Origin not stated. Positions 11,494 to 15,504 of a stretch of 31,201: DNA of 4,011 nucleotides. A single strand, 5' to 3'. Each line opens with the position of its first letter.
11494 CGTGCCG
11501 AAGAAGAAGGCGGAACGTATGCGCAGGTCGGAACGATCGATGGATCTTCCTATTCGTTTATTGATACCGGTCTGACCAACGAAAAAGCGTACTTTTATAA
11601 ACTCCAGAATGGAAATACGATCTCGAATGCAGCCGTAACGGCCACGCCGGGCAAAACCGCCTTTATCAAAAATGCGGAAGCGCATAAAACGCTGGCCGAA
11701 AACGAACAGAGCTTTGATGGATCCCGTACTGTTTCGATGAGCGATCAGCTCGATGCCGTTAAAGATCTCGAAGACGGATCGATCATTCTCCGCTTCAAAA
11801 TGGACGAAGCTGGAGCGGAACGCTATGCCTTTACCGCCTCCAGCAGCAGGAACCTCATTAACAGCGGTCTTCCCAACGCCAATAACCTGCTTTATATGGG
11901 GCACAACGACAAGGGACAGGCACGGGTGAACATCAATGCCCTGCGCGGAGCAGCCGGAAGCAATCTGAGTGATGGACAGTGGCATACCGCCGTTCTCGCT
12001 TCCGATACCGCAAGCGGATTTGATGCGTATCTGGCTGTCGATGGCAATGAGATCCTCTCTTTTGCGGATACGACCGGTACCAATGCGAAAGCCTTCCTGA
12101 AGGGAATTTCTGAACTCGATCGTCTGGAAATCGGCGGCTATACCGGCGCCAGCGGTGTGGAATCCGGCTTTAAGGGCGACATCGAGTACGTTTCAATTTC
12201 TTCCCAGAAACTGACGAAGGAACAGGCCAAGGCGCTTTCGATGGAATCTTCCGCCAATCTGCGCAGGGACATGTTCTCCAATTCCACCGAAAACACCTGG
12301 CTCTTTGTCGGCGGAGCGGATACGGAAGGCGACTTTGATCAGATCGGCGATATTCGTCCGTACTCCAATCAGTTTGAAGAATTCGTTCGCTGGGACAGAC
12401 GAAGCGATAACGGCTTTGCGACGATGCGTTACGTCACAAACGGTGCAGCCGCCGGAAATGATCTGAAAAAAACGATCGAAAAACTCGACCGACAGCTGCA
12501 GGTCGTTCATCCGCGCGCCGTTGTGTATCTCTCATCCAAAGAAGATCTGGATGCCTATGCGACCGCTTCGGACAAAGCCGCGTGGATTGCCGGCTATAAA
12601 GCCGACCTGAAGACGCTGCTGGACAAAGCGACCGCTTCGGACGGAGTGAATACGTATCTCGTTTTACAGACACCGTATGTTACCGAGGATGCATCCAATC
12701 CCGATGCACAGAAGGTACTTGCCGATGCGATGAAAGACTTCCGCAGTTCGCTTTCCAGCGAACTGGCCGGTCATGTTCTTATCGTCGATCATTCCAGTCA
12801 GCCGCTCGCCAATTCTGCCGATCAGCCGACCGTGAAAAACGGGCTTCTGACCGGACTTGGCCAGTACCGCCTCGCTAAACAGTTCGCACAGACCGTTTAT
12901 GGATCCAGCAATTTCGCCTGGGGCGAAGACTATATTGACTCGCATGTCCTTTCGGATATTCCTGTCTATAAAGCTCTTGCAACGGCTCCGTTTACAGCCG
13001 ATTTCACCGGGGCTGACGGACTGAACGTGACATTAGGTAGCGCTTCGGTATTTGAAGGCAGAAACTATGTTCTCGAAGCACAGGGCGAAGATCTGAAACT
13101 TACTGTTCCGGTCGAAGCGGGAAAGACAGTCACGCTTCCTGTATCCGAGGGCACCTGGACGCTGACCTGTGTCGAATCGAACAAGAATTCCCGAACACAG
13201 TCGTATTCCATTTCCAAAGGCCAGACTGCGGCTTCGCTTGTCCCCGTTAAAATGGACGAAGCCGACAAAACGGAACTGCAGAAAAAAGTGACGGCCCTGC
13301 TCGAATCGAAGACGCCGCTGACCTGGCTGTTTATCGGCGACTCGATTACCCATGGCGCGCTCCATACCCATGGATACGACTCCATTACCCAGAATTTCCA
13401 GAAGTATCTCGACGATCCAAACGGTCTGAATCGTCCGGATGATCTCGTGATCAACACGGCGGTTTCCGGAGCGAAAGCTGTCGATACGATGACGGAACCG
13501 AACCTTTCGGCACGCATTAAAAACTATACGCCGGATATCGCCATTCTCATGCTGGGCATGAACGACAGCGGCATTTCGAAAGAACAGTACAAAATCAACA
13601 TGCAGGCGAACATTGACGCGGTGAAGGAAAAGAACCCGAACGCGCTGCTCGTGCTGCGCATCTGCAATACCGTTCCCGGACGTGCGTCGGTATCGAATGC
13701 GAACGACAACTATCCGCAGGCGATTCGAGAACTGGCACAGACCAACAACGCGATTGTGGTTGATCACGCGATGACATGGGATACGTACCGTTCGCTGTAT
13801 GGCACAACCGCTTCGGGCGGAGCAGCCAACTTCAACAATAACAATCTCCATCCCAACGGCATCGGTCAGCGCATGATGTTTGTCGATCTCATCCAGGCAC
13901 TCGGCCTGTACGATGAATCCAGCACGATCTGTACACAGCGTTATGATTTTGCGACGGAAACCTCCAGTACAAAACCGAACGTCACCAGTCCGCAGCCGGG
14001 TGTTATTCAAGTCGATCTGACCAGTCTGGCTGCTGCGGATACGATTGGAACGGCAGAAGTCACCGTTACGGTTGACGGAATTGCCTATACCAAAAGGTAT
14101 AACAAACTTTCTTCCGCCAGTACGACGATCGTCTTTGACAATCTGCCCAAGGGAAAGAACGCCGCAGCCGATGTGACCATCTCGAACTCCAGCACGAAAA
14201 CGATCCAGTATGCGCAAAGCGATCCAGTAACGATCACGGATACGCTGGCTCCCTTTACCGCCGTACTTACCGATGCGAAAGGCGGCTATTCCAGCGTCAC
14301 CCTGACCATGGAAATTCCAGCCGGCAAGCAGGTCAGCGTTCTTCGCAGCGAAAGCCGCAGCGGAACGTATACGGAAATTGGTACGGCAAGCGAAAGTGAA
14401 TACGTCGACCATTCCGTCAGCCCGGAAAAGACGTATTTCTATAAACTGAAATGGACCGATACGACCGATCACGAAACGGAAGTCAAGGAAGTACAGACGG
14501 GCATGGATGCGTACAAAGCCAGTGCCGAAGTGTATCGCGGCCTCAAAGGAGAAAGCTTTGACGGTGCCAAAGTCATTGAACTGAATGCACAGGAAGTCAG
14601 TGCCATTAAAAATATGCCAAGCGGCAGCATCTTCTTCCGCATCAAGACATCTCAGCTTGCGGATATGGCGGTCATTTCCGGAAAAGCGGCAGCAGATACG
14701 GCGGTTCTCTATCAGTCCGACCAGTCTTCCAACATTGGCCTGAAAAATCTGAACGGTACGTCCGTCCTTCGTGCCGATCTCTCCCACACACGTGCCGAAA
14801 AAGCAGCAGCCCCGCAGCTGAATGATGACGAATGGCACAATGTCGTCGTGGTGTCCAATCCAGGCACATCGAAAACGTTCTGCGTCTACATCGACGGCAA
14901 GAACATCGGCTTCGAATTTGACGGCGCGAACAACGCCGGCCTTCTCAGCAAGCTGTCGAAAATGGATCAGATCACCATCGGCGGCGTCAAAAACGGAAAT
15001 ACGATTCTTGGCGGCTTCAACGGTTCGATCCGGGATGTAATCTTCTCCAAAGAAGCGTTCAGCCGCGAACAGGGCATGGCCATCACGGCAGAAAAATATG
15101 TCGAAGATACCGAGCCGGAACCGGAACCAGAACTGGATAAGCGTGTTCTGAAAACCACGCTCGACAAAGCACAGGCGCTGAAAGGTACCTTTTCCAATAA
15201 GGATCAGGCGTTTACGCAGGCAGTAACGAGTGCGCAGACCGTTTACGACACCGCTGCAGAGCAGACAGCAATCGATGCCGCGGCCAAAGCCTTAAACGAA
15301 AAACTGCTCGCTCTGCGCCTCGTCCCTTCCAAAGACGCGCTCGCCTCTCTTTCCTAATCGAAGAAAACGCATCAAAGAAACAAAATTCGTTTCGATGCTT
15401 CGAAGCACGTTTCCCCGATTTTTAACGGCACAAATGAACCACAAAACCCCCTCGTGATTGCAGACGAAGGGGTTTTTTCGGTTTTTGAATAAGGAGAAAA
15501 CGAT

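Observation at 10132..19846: Tandem paralogous giant secreted LamG / SGNH-esterase proteins with an unusual module order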

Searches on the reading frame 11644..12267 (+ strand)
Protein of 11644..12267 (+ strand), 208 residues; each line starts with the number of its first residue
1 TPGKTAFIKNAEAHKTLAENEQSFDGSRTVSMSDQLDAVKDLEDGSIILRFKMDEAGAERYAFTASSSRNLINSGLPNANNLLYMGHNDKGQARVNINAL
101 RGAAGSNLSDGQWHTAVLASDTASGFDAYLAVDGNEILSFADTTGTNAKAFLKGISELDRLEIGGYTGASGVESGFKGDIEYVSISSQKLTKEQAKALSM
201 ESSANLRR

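Call 47: search_solved_structures(query=A5, max_evalue=1, show_alignments=4)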
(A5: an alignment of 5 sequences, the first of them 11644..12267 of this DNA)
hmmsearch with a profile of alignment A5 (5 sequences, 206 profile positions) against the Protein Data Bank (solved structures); distinct sequences matched with E-value up to 1: 29.
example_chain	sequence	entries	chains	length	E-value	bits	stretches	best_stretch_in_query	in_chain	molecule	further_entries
3qcw_A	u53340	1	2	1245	1.1e-07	35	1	47-144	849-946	Neurexin-1-alpha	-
3poy_A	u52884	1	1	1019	7.3e-07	32.4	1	47-144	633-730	Neurexin-1-alpha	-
6er2_A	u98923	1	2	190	9.4e-07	32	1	29-200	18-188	BNR/Asp-box repeat protein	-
6er4_A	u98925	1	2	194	1e-06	31.9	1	29-200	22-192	BNR/Asp-box repeat protein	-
6er3_A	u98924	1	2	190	1.1e-06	31.8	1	29-199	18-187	BNR/Asp-box repeat protein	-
3r05_A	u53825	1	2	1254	2.3e-06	30.8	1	47-144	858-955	Neurexin-1-alpha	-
2jd4_A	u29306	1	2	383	5.5e-06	29.5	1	78-153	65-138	LAMININ SUBUNIT ALPHA-1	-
4yw1_A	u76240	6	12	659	2.1e-05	27.6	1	111-202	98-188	Neuraminidase C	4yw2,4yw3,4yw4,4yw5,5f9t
4yz1_A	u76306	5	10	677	2.2e-05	27.6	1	111-202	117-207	Putative neuraminidase | Sialidase NanC | Neuraminidase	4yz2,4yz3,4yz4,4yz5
1sli_A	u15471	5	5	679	6.2e-05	26.1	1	34-196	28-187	INTRAMOLECULAR TRANS-SIALIDASE | SIALIDASE L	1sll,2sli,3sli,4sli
5fre_A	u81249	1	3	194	8e-05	25.7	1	29-191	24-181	EXO-ALPHA-SIALIDASE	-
5fra_A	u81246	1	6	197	9e-05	25.6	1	29-191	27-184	SIALIDASE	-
4c1w_A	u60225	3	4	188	0.00039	23.5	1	24-198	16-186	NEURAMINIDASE | SIALIDASE A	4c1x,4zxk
3asi_A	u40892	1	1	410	0.0019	21.3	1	47-144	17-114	Neurexin-1-alpha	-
1kdk_A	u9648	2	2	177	0.0056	19.7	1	79-144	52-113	Sex Hormone-Binding Globulin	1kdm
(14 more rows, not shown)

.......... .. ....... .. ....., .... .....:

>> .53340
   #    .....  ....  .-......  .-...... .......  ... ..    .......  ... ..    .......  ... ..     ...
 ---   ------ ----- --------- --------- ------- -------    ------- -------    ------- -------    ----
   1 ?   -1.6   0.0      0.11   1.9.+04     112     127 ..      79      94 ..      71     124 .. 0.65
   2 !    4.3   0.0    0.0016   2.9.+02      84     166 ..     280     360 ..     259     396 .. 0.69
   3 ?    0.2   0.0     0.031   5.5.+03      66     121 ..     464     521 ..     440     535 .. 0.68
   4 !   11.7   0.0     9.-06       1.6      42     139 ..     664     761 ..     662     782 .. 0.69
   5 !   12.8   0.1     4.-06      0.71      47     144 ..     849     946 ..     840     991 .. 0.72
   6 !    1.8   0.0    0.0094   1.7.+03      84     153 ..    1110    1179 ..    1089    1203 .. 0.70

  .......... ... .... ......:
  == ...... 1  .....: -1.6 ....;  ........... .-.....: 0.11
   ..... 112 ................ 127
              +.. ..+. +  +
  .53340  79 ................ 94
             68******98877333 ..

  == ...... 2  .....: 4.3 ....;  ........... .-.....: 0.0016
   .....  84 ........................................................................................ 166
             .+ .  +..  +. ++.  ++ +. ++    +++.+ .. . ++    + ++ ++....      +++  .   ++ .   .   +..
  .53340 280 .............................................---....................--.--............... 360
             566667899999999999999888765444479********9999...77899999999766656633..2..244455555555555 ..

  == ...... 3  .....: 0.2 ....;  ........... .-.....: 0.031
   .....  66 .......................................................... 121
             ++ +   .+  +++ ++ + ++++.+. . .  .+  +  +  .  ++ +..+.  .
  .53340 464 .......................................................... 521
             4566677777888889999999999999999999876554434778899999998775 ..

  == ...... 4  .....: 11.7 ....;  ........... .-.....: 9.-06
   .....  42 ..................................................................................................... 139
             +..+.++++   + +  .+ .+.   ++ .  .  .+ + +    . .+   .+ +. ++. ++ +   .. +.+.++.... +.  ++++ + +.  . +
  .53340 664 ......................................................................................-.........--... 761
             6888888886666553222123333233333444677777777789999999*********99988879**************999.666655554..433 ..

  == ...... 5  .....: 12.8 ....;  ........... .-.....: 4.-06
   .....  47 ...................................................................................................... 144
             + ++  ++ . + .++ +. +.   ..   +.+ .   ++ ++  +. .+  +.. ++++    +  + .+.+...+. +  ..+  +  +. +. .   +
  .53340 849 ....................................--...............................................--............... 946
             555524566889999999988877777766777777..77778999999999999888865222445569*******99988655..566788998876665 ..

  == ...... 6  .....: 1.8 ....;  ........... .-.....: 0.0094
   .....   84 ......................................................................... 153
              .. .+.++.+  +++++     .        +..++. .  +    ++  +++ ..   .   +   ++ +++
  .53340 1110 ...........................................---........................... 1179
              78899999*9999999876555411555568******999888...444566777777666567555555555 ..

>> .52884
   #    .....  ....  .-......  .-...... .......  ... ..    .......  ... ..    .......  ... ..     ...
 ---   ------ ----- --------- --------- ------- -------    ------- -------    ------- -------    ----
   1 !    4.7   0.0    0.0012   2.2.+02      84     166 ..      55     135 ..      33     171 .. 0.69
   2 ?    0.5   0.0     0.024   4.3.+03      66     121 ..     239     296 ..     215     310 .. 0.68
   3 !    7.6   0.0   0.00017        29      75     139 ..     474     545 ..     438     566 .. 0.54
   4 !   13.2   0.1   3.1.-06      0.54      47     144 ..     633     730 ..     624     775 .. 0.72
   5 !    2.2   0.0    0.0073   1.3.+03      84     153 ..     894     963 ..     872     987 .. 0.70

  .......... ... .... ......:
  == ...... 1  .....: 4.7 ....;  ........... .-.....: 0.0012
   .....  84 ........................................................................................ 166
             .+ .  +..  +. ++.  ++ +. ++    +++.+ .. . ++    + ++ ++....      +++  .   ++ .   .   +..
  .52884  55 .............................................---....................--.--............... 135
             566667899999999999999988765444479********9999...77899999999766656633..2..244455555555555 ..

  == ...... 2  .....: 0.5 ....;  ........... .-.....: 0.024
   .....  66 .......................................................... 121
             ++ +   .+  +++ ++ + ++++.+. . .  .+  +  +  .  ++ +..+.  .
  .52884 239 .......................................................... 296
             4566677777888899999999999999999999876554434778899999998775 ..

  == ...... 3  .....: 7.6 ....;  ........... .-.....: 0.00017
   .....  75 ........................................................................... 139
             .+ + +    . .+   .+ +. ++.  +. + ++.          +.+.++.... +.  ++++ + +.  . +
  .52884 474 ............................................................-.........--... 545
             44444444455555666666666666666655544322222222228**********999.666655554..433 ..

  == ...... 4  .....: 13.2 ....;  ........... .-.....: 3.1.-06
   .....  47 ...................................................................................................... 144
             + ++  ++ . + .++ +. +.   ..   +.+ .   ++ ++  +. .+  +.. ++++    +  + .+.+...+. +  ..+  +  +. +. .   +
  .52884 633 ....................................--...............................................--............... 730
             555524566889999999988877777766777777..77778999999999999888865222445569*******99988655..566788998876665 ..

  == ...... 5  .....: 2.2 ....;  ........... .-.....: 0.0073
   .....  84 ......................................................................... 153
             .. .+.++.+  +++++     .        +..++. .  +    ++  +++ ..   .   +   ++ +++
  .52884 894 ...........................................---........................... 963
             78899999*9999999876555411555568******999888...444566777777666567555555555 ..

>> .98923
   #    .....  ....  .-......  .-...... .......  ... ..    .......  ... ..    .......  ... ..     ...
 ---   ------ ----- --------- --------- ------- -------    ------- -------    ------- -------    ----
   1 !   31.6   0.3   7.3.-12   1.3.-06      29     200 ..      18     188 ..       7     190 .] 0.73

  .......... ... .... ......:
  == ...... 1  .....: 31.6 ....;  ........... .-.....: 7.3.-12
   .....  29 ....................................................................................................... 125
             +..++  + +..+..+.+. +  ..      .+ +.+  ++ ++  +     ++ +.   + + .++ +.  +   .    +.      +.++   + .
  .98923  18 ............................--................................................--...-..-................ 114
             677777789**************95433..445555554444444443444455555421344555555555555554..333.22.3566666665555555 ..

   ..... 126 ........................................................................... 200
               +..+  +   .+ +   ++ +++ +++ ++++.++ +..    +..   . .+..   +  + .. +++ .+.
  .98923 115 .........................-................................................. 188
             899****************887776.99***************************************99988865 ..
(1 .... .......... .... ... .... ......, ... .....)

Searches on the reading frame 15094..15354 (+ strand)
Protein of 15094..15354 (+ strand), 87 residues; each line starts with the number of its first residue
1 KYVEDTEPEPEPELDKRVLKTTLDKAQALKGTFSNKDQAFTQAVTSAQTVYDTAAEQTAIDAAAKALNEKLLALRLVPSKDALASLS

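Call 77: search_protein_families(library=pfam, proteins=[window:15094-15354:+], max_evalue=1)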
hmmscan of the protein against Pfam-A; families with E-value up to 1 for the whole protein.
window:15094-15354:+ (87 aa): 3 families
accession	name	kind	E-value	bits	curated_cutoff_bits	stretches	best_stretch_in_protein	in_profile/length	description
PF07554.19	FIVAR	-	0.00035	21.6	29.2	1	16-72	2-68/71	FIVAR domain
PF20117.4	DUF6507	-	0.033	15.2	25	1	16-68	12-63/120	Family of unknown function (DUF6507)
PF15301.11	SLAIN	-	0.091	12.6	27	1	7-60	29-83/429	SLAIN motif-containing family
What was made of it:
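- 15103..15354 (+): A PEPEPEP linker and FIVAR-like helical tail. PF07554, E = 3.5e-4, 21.6 bits, below cutoff (call 77).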
